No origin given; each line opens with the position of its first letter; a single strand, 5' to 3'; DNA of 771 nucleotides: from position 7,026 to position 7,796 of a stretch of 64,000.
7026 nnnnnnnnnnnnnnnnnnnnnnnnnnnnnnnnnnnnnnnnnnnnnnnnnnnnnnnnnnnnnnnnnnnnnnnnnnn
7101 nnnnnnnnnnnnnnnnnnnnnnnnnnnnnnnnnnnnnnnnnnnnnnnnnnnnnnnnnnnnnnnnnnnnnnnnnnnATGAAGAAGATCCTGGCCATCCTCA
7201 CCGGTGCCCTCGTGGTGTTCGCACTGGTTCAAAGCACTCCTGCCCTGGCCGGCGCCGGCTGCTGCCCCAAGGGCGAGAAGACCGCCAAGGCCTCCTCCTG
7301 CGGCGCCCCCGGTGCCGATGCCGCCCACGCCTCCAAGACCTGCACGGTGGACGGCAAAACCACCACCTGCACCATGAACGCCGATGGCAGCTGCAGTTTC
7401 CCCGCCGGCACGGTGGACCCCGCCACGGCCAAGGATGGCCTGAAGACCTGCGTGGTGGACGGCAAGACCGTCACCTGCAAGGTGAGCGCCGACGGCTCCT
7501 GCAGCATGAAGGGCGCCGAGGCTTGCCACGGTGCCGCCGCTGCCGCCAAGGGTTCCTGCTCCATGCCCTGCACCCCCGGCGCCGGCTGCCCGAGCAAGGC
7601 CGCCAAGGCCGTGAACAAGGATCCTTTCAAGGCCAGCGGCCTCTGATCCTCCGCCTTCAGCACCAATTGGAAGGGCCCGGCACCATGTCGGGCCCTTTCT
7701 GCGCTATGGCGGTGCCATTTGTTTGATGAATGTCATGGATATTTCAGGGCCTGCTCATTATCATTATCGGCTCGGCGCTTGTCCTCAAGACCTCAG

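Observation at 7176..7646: Secreted 15-Cys protein with an internal duplicated module, directly upstream of the ACIII-oxidase operon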

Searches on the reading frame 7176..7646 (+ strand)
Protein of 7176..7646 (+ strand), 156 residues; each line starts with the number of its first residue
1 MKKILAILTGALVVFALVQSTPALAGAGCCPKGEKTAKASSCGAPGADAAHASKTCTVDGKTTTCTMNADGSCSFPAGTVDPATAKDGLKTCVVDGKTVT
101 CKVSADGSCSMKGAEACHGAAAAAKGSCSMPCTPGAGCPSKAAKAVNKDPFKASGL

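Call 4: search_protein_families(library=pfam, proteins=[window:7176-7646:+], max_evalue=10)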
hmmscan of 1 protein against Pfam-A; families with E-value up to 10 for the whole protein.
window:7176-7646:+ (156 aa): 0 families

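Call 5: search_protein_families(library=ncbifam, proteins=[window:7176-7646:+], max_evalue=10)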
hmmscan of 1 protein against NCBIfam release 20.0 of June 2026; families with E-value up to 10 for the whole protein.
window:7176-7646:+ (156 aa): 1 family
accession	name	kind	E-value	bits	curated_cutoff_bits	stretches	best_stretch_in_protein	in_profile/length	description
NF033510.3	Ca_tandemer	repeat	0.0043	17.4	50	1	50-90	40-82/96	Ca2+-stabilized repeat-containing adhesin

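Call 8: find_homologous_proteins(query=window:7176-7646:+, max_evalue=0.01)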
Query window:7176-7646:+ (156 aa): 8 proteins with E <= 0.01 among 708 candidates.
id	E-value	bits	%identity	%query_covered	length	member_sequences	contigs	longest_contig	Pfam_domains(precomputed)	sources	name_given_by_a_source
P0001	1.1e-79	284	90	100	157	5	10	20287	-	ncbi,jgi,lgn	jgi:hypothetical protein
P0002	7.3e-62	226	76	100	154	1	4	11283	-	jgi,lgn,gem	-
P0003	2.9e-61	224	77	100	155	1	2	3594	-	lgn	-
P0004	4.0e-60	220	75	100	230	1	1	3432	-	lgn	-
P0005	3.6e-35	139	55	100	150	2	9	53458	-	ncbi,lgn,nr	ncbi:MAG: hypothetical protein Q8O14_02665 [bacterium]|nr:hypothetical protein [bacterium]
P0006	4.4e-31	126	60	79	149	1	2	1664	-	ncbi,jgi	jgi:hypothetical protein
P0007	2.6e-24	104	57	79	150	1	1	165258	-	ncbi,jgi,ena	ncbi:MAG: hypothetical protein WC326_10840 [Candidatus Delongbacteria bacterium]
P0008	3.6e-24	104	59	74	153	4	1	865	-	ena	-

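Call 11: find_encoding_contigs(protein=P0007, flank=10000, max_places=3)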
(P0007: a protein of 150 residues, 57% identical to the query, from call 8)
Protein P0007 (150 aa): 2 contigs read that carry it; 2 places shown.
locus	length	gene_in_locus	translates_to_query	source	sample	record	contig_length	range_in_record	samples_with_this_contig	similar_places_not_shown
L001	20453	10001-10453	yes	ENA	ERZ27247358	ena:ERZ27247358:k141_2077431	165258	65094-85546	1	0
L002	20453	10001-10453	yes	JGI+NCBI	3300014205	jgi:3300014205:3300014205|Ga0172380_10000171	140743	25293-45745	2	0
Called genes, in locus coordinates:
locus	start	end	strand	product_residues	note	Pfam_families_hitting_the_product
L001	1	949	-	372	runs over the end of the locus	PF15632:ATPgrasp_Ter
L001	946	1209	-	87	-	PF05402:PqqD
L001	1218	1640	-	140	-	-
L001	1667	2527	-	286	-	-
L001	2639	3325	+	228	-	PF00072:Response_reg, PF00486:Trans_reg_C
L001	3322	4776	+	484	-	PF00672:HAMP, PF00512:HisKA, PF02518:HATPase_c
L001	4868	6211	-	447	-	PF03951:Gln-synt_N, PF00120:Gln-synt_C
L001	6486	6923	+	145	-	PF09862:DUF2089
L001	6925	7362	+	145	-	PF22746:SHOCT-like_DUF2089-C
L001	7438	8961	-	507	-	-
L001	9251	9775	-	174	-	PF09537:DUF2383 (faint), PF13668:Ferritin_2 (faint), PF02915:Rubrerythrin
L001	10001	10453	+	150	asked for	-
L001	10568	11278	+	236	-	PF02085:Cytochrom_CIII (faint), PF14522:Cytochrome_C7, PF14537:Cytochrom_c3_2 (weak)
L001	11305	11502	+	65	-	-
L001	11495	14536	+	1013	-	PF01568:Molydop_binding, PF12838:Fer4_7 (weak), PF13247:Fer4_11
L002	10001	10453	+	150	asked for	-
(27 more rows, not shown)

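Call 12: find_encoding_contigs(protein=P0005, flank=10000, max_places=3)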
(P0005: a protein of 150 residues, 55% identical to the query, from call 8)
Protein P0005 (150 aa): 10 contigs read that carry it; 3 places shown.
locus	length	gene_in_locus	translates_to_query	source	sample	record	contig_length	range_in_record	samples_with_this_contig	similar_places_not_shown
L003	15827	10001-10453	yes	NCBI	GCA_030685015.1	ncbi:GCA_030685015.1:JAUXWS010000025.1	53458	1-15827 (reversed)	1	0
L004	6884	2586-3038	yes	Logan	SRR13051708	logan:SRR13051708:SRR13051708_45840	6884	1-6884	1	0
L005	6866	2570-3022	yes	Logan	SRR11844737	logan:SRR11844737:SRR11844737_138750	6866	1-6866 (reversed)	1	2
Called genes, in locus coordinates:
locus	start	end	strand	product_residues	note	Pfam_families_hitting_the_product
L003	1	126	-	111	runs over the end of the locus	PF08212:Lipocalin_2 (weak)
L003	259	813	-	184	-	PF05908:Gamma_PGA_hydro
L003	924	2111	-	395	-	PF00078:RVT_1, PF08388:GIIM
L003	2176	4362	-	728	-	PF14522:Cytochrome_C7 (faint)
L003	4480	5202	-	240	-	PF00027:cNMP_binding, PF13545:HTH_Crp_2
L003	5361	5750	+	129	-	PF11756:YgbA_NO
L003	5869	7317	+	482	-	PF00270:DEAD, PF04851:ResIII (weak), PF00271:Helicase_C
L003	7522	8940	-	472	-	-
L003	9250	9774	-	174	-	PF09537:DUF2383 (faint), PF13668:Ferritin_2 (faint), PF02915:Rubrerythrin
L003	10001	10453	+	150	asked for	-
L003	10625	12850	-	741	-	PF03971:IDH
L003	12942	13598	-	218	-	PF08843:AbiEii (weak)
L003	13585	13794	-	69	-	PF21956:DUF6922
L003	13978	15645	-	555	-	PF06505:XylR_N, PF02830:V4R (weak), PF00158:Sigma54_activat, PF14532:Sigma54_activ_2, PF07728:AAA_5 (weak), PF25601:AAA_lid_14, PF02954:HTH_8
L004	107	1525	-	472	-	-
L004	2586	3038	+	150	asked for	-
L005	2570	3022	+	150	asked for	-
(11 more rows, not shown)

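Call 16: find_encoding_contigs(protein=P0001, flank=10000, max_places=4)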
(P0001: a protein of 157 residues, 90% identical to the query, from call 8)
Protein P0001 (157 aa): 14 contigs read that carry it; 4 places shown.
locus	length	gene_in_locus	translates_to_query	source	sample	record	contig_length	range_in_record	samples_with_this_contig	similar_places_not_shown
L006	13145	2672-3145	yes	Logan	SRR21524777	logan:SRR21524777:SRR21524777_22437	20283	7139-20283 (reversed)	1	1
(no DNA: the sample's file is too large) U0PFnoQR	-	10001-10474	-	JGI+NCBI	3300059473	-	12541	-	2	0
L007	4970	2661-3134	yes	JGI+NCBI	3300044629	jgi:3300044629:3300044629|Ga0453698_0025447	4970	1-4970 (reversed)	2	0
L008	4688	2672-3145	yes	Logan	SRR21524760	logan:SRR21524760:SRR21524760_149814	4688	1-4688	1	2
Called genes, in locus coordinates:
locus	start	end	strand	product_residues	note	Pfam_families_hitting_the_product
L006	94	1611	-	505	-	PF01391:Collagen (weak), PF22113:Mtrc-MtrF_II-IV_dom (faint), PF03264:Cytochrom_NNT (faint), PF14522:Cytochrome_C7 (faint), PF14537:Cytochrom_c3_2 (faint), PF09699:Paired_CXXCH_1 (faint), PF13435:Cytochrome_C554 (faint), PF02335:Cytochrom_C552 (weak)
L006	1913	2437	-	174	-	PF09537:DUF2383 (faint), PF13668:Ferritin_2 (faint), PF02915:Rubrerythrin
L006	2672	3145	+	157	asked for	-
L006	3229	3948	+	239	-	PF14522:Cytochrome_C7, PF14537:Cytochrom_c3_2 (weak)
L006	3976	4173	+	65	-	-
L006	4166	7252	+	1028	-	PF01568:Molydop_binding (weak), PF12838:Fer4_7 (weak), PF13247:Fer4_11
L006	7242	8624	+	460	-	PF03916:NrfD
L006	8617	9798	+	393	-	PF11821:ActD, PF00034:Cytochrom_C (faint), PF13442:Cytochrome_CBB3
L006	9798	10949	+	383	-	-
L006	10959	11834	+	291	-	PF13442:Cytochrome_CBB3 (weak)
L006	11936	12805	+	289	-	PF02630:SCO1-SenC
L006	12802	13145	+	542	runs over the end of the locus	PF00115:COX1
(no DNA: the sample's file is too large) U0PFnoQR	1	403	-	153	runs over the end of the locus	?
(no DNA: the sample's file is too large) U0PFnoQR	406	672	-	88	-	PF05402:PqqD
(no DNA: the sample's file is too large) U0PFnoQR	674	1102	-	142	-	-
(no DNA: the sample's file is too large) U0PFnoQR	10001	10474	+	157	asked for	-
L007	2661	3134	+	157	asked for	-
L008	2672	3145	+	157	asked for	-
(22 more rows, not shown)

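Call 17: find_encoding_contigs(protein=P0002, flank=10000, max_places=4)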
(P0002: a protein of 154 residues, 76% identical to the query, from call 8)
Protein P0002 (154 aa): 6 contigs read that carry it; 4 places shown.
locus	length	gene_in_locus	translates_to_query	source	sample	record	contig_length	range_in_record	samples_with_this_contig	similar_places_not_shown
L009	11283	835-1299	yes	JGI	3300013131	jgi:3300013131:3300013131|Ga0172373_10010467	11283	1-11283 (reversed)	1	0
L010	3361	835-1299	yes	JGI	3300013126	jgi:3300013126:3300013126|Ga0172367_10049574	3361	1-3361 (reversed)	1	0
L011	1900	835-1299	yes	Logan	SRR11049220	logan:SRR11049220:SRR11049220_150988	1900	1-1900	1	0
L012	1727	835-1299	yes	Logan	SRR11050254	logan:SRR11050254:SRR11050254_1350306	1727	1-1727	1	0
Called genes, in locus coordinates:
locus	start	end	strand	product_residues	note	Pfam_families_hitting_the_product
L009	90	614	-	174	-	PF09537:DUF2383 (faint), PF13668:Ferritin_2 (weak), PF02915:Rubrerythrin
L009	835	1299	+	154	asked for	-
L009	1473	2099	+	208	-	PF02085:Cytochrom_CIII (faint), PF22113:Mtrc-MtrF_II-IV_dom (faint), PF14522:Cytochrome_C7 (weak), PF14537:Cytochrom_c3_2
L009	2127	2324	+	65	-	-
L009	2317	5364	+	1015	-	PF01568:Molydop_binding (faint), PF12838:Fer4_7 (weak), PF13237:Fer4_10 (faint), PF13247:Fer4_11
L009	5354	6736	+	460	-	PF03916:NrfD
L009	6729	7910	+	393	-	PF11821:ActD, PF00034:Cytochrom_C (weak), PF13442:Cytochrome_CBB3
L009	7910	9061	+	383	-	-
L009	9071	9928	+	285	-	PF13442:Cytochrome_CBB3 (weak)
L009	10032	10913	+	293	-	PF02630:SCO1-SenC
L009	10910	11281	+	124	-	?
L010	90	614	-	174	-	PF09537:DUF2383 (faint), PF13668:Ferritin_2 (weak), PF02915:Rubrerythrin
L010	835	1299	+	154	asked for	-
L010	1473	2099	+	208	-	PF02085:Cytochrom_CIII (faint), PF22113:Mtrc-MtrF_II-IV_dom (faint), PF14522:Cytochrome_C7 (weak), PF14537:Cytochrom_c3_2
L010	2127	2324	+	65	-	-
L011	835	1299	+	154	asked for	-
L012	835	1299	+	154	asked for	-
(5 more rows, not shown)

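Call 18: search_protein_representatives(protein=window:7176-7643:+)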
Query: 156 residues. Proteins with E-value up to 0.001 (for the whole library): 8; up to 1e-10: 2; up to 1e-30: 1. The best 8 are listed.
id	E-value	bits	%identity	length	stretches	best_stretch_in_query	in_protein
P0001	3.4e-80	283.7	90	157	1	1-156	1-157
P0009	9.7e-25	103.8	54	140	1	1-123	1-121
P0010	8.0e-06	42.3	40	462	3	55-86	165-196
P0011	4.4e-05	39.9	36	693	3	40-86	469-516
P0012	6.2e-05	39.5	37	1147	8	23-72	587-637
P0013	2.9e-04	37.3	40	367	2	45-89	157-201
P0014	4.8e-04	36.6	30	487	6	56-127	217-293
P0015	7.7e-04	35.9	37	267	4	72-116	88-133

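Call 19: predict_structure(alignment_id=A1)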
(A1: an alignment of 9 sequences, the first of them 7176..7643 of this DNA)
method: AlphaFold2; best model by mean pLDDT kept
length: 156 residues; sequences in the alignment: 9
mean_pLDDT: 51.7   pTM: 0.38
mean pLDDT of the five models: 51.7, 51.3, 50.9, 50.3, 49.5
residues with pLDDT >= 90: 0; 70-90: 46; 50-70: 26; < 50: 84
segments of 3 or more residues with pLDDT < 50: 10-12, 15-51, 114-149
pLDDT, mean of each block of 10 residues (from residue 1): 49 44 31 32 36 69 73 75 77 71 77 46 28 33 38 45
secondary structure, 60 per line:
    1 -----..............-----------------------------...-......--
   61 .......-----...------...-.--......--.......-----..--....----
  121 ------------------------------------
elements in order: H6-19 E53-58 E61-67 E73-75 E89-94 E97-103 H113-116
